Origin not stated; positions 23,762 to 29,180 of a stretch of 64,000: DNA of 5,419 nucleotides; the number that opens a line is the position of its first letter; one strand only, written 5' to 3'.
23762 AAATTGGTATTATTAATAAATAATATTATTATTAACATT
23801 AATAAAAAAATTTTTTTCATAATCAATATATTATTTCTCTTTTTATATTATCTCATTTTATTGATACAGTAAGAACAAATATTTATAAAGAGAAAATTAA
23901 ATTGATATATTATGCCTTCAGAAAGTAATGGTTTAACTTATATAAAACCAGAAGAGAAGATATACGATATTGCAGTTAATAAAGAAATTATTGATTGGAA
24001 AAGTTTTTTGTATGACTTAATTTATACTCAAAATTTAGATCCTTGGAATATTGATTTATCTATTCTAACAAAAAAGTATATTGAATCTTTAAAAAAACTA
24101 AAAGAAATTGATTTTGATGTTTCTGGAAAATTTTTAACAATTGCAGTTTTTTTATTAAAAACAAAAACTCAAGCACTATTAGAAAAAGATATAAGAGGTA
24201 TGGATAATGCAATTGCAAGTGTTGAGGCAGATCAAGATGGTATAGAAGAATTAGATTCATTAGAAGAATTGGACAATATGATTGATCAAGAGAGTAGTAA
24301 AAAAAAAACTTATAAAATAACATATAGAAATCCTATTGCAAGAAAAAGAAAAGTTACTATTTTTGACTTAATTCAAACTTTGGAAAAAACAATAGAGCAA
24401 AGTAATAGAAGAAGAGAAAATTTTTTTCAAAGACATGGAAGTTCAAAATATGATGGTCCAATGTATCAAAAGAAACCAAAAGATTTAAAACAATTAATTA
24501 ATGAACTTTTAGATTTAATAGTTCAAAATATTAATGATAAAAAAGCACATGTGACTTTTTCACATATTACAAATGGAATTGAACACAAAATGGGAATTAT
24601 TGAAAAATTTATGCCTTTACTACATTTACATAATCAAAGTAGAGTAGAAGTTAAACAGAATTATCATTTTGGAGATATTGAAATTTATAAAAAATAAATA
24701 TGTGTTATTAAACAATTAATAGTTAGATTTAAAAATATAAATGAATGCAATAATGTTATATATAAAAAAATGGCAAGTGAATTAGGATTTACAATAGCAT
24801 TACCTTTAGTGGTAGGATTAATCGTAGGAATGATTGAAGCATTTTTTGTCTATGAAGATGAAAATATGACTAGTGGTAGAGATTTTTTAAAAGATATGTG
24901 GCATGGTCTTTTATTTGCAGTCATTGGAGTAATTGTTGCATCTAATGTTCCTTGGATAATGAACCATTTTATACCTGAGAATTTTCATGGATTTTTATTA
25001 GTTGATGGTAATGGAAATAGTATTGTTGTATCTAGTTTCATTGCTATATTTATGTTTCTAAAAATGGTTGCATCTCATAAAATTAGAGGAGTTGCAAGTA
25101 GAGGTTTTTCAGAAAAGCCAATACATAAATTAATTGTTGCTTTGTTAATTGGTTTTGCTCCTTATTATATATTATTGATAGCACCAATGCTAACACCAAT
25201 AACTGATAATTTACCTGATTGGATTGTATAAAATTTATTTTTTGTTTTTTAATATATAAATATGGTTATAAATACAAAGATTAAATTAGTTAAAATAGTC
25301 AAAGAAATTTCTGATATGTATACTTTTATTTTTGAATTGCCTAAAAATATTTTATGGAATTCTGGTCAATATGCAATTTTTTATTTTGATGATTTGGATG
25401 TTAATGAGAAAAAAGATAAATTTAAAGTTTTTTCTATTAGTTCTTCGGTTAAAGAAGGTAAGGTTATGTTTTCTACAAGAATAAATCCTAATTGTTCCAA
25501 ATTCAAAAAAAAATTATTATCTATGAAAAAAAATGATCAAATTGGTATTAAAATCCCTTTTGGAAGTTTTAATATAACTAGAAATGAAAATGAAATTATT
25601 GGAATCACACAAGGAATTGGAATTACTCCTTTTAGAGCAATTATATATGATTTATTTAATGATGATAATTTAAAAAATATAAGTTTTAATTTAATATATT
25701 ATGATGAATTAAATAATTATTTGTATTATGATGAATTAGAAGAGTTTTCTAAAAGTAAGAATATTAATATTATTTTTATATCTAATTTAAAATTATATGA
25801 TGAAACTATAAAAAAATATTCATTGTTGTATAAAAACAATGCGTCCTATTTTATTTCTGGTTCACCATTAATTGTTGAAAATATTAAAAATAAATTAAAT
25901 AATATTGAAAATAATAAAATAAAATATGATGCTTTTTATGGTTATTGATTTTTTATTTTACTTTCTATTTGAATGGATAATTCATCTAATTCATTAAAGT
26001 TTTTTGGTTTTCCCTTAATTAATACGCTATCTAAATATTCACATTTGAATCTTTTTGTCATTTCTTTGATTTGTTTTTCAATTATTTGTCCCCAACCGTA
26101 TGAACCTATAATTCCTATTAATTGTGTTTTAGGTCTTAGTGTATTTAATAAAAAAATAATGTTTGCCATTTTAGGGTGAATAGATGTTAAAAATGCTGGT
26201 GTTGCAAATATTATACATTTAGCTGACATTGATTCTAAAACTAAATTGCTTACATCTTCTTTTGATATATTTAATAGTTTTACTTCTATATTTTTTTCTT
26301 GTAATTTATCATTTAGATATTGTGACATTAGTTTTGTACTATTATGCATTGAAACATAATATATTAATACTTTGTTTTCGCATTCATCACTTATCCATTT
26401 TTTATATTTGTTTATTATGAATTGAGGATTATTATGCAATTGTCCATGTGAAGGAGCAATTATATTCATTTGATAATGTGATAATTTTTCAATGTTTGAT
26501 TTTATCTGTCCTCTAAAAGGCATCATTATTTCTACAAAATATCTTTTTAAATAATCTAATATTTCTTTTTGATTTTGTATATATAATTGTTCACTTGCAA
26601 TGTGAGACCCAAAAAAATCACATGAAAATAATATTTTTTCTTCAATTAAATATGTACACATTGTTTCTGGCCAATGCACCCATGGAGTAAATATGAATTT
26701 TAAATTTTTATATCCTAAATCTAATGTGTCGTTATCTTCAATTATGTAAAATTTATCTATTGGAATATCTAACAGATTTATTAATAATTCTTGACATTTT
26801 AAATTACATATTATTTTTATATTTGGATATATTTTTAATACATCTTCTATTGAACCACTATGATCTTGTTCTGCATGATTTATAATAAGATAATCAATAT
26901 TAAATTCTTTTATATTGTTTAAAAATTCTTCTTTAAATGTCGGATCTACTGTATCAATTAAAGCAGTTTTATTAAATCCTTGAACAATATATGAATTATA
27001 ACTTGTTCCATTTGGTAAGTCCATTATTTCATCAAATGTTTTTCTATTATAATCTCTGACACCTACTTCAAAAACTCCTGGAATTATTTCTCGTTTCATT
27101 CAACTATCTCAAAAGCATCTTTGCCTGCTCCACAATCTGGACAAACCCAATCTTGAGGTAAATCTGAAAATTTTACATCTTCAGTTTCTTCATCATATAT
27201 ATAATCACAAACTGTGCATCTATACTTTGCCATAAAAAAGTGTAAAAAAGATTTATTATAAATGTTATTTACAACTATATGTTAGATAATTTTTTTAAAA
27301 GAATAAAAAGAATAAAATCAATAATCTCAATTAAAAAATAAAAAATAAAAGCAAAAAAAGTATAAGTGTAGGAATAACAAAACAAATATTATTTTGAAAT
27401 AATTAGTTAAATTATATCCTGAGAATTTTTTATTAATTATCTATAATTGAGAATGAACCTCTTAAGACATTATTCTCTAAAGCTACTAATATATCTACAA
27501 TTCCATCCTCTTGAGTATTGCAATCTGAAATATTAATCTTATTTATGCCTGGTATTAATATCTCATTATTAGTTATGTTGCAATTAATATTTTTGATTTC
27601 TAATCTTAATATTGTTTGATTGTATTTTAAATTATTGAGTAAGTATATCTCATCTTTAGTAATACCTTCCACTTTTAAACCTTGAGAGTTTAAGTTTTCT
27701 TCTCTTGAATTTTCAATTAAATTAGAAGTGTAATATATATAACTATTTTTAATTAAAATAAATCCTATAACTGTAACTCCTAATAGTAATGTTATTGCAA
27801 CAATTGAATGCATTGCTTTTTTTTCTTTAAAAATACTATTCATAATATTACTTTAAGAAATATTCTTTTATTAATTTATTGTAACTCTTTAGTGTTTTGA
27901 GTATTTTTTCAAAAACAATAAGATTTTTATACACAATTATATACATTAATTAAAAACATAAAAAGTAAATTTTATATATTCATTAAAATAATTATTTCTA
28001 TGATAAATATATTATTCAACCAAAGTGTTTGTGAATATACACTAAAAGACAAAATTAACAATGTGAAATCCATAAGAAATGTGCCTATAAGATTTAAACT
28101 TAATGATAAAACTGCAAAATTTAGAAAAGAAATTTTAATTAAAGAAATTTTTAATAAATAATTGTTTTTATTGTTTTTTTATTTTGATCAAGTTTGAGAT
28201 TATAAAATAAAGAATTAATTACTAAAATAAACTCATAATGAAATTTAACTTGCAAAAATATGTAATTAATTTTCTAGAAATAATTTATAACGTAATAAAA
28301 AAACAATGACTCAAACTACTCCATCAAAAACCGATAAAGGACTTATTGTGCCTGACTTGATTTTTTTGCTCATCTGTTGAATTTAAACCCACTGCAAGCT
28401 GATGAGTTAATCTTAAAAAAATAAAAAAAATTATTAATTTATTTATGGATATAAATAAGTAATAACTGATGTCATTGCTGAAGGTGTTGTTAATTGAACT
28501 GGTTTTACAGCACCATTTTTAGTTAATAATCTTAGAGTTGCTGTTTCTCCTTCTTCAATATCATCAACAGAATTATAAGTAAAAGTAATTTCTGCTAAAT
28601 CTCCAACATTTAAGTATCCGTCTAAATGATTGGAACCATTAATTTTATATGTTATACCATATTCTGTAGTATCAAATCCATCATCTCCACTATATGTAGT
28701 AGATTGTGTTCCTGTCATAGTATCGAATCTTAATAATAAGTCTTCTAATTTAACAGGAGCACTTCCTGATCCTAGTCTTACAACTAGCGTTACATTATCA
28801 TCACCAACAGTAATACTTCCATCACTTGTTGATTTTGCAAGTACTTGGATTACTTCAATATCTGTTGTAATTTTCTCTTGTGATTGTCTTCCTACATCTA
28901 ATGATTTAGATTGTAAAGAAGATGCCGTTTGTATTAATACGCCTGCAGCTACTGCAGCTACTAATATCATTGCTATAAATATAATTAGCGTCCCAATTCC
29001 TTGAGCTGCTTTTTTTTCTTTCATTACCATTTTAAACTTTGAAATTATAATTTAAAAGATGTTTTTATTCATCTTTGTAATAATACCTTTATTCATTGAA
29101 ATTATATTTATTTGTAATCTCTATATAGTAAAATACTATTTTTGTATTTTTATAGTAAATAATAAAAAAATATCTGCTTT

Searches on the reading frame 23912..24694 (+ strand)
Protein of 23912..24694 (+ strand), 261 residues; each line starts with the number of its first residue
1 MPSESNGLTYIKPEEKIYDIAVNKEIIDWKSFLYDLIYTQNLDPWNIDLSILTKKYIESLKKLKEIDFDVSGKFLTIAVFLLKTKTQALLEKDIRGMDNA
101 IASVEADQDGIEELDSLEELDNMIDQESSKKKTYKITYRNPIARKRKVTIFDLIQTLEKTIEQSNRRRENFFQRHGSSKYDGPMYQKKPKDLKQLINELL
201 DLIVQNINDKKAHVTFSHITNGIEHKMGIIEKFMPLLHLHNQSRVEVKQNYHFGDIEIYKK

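Call 52: search_protein_families(library=pfam, proteins=[window:23912-24694:+], max_evalue=0.001)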
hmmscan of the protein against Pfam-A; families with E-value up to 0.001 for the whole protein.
window:23912-24694:+ (261 aa): 1 family
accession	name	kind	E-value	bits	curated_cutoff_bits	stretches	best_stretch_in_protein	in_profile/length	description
PF02616.19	SMC_ScpA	-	5.5e-12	46.6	24.6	1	36-258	1-229/232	Segregation and condensation protein ScpA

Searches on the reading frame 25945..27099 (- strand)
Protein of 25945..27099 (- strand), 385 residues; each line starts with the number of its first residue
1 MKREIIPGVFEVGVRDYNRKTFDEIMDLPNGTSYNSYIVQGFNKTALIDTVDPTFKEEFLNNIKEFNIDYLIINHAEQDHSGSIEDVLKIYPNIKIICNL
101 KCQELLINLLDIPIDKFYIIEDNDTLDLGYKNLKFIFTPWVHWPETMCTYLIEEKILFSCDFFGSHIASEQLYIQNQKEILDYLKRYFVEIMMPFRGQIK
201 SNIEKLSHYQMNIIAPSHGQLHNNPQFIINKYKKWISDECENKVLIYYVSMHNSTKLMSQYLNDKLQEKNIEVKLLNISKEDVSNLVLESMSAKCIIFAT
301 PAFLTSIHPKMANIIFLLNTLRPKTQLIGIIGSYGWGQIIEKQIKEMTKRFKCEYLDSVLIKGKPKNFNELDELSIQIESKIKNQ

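Call 52: search_protein_families(library=pfam, proteins=[window:25945-27099:-], max_evalue=0.001)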
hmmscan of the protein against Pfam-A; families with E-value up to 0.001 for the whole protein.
window:25945-27099:- (385 aa): 2 families
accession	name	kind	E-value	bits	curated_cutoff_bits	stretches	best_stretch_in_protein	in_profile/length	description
PF19583.5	ODP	-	4.6e-24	85.8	27.2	1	34-219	3-194/194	ODP family beta lactamase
PF00753.33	Lactamase_B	-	8e-09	36.1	22.7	1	32-165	4-153/196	Metallo-beta-lactamase superfamily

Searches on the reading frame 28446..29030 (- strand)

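Call 52: search_protein_families(library=pfam, proteins=[window:28446-29030:-], max_evalue=0.001)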
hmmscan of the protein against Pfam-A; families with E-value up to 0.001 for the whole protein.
window:28446-29030:- (195 aa): 1 family
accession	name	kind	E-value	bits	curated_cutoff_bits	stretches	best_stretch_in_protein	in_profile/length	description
PF01917.21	Arch_flagellin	-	5.5e-27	95.5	29.5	1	8-176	1-158/162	Archaebacterial flagellin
